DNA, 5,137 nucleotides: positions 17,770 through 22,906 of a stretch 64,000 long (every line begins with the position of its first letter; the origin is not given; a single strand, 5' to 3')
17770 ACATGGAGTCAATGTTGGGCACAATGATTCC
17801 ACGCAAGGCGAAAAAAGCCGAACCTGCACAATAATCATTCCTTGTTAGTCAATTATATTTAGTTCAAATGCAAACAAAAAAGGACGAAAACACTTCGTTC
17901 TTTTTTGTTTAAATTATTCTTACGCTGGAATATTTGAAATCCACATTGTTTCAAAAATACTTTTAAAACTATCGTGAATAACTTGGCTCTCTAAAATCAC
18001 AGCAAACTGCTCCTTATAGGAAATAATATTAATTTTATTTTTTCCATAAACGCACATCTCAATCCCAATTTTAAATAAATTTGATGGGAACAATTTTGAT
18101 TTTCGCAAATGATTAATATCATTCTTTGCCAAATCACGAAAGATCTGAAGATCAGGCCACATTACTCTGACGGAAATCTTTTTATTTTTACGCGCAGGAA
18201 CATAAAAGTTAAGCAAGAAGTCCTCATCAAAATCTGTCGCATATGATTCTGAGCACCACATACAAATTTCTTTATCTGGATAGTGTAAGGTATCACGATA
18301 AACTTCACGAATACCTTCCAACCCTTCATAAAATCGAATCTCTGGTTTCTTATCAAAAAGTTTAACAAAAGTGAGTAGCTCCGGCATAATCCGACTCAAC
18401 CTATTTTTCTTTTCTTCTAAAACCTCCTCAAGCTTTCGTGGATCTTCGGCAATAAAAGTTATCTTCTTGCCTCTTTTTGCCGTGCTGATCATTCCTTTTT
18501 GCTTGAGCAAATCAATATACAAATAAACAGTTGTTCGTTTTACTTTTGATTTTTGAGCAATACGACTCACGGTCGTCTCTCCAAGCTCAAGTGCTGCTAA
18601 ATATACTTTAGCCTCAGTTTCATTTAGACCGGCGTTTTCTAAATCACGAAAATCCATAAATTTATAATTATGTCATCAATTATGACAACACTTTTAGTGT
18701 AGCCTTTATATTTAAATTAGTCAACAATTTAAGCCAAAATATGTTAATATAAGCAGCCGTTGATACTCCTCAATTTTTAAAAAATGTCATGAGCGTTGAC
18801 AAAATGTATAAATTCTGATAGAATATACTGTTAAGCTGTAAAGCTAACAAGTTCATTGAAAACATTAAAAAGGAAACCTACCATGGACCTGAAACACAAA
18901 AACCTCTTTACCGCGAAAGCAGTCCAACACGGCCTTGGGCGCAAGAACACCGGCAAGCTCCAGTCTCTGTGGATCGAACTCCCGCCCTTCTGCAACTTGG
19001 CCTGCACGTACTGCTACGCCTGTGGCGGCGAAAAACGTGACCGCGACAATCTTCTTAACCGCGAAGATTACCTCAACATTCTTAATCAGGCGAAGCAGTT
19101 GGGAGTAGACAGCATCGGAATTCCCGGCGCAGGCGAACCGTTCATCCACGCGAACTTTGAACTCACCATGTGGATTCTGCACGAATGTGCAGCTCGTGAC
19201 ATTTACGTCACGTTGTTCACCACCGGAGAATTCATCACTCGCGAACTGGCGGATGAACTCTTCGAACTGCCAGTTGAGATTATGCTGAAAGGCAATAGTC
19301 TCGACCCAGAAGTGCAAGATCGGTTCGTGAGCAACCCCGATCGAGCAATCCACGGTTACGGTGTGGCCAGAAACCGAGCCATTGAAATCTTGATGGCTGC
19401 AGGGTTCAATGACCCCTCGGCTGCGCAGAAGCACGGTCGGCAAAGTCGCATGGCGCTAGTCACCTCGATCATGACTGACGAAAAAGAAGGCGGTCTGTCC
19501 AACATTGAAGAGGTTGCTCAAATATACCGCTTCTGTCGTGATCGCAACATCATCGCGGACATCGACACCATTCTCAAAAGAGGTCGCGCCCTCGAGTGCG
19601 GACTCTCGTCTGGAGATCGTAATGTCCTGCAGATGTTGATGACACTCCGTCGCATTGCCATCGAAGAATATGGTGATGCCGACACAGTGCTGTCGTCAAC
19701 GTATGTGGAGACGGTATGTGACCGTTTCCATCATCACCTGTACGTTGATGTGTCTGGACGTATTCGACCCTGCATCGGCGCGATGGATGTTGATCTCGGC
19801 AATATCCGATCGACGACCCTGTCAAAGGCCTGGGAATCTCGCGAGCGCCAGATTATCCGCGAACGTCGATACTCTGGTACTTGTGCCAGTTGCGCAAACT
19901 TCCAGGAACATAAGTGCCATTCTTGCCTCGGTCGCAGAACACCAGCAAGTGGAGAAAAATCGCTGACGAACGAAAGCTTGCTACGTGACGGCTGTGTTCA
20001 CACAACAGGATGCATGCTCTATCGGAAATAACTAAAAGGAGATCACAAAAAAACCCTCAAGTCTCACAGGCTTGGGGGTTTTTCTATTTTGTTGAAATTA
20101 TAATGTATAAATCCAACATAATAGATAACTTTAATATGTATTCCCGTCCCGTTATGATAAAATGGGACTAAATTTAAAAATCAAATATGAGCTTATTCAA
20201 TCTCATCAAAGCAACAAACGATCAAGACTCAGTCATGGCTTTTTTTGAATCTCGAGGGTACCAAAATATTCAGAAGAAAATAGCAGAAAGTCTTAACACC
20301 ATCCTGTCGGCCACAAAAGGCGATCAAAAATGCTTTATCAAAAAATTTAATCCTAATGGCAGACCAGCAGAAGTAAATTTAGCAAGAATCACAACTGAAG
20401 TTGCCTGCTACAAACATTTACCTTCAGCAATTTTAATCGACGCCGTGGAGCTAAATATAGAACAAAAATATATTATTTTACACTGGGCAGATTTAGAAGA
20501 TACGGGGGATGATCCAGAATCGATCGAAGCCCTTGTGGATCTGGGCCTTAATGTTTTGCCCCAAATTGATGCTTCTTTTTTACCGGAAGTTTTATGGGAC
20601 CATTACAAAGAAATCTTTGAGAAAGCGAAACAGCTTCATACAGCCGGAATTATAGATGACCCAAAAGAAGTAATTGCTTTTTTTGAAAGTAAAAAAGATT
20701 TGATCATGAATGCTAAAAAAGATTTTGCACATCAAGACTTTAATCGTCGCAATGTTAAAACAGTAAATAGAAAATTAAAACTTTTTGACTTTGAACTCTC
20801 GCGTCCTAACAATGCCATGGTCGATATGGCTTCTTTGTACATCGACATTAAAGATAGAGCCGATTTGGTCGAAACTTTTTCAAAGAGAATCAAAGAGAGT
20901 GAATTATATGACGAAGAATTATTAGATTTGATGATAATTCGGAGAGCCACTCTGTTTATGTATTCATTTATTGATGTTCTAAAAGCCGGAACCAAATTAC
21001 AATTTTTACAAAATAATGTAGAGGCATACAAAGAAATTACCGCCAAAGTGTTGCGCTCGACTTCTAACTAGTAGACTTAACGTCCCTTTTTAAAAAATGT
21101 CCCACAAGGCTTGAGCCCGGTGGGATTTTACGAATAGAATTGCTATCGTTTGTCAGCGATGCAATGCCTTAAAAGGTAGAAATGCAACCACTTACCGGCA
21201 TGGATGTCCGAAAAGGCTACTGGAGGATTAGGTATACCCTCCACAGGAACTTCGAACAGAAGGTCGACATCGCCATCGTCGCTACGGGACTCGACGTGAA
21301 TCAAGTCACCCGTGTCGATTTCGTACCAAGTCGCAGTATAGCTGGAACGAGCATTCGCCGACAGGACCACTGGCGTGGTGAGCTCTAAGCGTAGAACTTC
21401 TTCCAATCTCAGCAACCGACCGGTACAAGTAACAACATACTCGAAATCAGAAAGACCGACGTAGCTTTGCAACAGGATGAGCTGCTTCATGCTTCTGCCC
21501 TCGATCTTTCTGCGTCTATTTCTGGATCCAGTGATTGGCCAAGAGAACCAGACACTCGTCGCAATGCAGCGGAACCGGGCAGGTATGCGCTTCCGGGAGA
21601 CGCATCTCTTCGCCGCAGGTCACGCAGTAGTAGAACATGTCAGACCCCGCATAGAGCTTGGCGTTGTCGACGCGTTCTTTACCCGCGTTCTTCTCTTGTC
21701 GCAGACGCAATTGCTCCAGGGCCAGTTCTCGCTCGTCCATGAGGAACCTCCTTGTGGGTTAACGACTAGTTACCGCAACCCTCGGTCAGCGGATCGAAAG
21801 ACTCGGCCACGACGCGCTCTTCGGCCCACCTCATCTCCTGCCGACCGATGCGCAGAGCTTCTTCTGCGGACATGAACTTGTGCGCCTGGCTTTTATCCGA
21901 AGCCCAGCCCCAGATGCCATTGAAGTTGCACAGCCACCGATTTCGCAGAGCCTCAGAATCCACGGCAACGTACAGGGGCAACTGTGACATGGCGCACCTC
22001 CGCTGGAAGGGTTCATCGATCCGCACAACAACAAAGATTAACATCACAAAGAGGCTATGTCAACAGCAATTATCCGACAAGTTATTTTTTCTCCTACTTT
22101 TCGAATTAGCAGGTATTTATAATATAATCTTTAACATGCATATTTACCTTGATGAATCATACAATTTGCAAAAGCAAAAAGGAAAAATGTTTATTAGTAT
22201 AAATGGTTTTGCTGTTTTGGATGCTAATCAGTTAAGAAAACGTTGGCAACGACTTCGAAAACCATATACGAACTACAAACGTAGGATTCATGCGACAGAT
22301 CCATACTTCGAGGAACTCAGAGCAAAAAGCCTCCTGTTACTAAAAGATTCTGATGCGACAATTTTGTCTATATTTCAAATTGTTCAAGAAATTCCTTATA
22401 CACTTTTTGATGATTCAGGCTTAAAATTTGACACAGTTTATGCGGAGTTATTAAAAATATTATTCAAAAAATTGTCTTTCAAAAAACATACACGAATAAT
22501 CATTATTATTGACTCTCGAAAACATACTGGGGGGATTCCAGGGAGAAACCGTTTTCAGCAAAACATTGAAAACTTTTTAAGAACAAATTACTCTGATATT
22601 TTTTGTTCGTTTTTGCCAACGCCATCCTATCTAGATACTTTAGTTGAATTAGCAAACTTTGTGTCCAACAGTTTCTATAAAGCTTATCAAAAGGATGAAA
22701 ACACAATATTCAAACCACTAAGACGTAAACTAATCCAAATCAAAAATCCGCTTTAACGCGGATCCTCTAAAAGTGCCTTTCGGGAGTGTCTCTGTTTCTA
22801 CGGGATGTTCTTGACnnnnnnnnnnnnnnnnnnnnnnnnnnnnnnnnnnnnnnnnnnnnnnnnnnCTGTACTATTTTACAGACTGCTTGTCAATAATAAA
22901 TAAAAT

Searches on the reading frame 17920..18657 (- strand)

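Call 45: search_protein_families(library=pfam, proteins=[window:17920-18657:-], max_evalue=0.001)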
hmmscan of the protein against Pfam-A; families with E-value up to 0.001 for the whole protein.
window:17920-18657:- (245 aa): 4 families
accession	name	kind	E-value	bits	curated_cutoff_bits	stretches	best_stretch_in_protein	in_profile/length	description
PF01978.25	TrmB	-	2.8e-13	50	25.6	1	6-65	1-60/68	Sugar-specific transcriptional regulator TrmB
PF13730.12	HTH_36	-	0.00035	20.8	25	1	10-56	2-54/55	Helix-turn-helix domain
PF03965.22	Penicillinase_R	-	0.0007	20.4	22.6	0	13-71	3-65/115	Penicillinase repressor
PF08279.18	HTH_11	-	0.00081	19.7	25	0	28-63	16-51/55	HTH domain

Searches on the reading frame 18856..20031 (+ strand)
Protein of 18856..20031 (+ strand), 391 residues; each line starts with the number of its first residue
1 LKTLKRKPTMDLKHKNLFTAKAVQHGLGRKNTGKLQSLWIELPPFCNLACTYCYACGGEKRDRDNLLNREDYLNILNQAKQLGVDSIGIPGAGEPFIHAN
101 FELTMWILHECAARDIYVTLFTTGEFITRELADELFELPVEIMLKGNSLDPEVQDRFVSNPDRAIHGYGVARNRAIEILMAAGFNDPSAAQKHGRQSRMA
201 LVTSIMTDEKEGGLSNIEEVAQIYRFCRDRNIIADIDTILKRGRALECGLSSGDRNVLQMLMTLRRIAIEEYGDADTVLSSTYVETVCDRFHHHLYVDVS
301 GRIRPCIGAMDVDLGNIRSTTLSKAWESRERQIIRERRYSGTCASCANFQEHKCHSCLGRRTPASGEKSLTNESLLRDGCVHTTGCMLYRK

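Call 44: search_protein_families(library=pfam, proteins=[window:18856-20031:+], max_evalue=0.001)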
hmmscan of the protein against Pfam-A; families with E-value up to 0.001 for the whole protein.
window:18856-20031:+ (391 aa): 3 families
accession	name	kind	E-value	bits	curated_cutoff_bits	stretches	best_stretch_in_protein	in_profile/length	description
PF04055.27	Radical_SAM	-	8.2e-13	49.3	29.5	1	41-174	2-139/166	Radical SAM superfamily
PF13186.11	SPASM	-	2.4e-08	34.6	21.5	1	288-346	1-66/67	Iron-sulfur cluster-binding domain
PF13353.11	Fer4_12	-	0.00063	20.5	22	1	46-123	15-90/137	4Fe-4S single cluster domain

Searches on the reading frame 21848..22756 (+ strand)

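Call 90: search_protein_families(library=pfam, proteins=[window:21848-22756:+], max_evalue=0.001)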
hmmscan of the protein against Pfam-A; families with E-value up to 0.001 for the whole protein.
window:21848-22756:+ (302 aa): 1 family
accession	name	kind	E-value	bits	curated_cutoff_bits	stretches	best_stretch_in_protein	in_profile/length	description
PF12686.12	DUF3800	-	8.9e-05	23.7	21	1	98-278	1-148/149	Protein of unknown function (DUF3800)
